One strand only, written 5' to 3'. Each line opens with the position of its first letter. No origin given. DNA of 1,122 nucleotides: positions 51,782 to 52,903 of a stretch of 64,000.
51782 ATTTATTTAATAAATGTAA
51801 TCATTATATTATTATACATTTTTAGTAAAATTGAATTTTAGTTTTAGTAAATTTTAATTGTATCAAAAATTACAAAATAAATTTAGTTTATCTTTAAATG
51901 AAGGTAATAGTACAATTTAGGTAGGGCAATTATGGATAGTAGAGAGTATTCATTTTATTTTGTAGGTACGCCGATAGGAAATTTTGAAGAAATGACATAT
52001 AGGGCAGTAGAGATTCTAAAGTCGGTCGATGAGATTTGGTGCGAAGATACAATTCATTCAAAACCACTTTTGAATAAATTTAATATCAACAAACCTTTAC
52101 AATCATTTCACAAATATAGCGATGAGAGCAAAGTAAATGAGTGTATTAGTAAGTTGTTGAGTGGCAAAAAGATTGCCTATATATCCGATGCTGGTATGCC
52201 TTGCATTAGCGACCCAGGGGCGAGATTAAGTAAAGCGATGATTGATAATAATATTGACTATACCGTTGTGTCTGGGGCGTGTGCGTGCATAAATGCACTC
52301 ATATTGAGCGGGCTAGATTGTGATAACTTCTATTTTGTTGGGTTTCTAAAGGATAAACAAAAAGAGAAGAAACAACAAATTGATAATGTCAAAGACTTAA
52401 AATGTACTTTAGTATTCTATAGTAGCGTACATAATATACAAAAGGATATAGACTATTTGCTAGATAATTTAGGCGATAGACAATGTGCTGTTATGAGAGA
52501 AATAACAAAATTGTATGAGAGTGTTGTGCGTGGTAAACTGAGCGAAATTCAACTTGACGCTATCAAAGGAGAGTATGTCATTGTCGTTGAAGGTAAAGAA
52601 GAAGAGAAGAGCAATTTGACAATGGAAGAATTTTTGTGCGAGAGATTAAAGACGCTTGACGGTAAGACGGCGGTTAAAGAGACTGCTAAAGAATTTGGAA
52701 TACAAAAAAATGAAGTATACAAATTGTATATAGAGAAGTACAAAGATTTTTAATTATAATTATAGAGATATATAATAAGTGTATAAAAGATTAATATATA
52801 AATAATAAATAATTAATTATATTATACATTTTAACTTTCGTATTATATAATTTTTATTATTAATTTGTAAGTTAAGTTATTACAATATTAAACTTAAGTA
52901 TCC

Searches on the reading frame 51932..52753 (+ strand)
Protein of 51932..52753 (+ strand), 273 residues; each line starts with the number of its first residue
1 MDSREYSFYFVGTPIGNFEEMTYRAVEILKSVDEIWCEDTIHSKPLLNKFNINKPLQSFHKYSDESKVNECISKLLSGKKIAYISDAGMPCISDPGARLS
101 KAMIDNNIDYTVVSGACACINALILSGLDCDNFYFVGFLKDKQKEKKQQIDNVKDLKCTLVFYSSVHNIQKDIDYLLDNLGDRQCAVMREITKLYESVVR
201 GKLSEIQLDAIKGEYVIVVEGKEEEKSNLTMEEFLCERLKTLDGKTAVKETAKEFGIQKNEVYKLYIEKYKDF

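Call 54: search_protein_families(library=pfam, proteins=[window:51932-52753:+], max_evalue=0.00001)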
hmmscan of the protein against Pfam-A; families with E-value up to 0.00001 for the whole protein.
window:51932-52753:+ (273 aa): 1 family
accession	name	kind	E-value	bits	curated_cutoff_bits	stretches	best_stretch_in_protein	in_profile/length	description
PF00590.25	TP_methylase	-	4.9e-30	105.5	27.8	1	8-206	2-211/212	Tetrapyrrole (Corrin/Porphyrin) Methylases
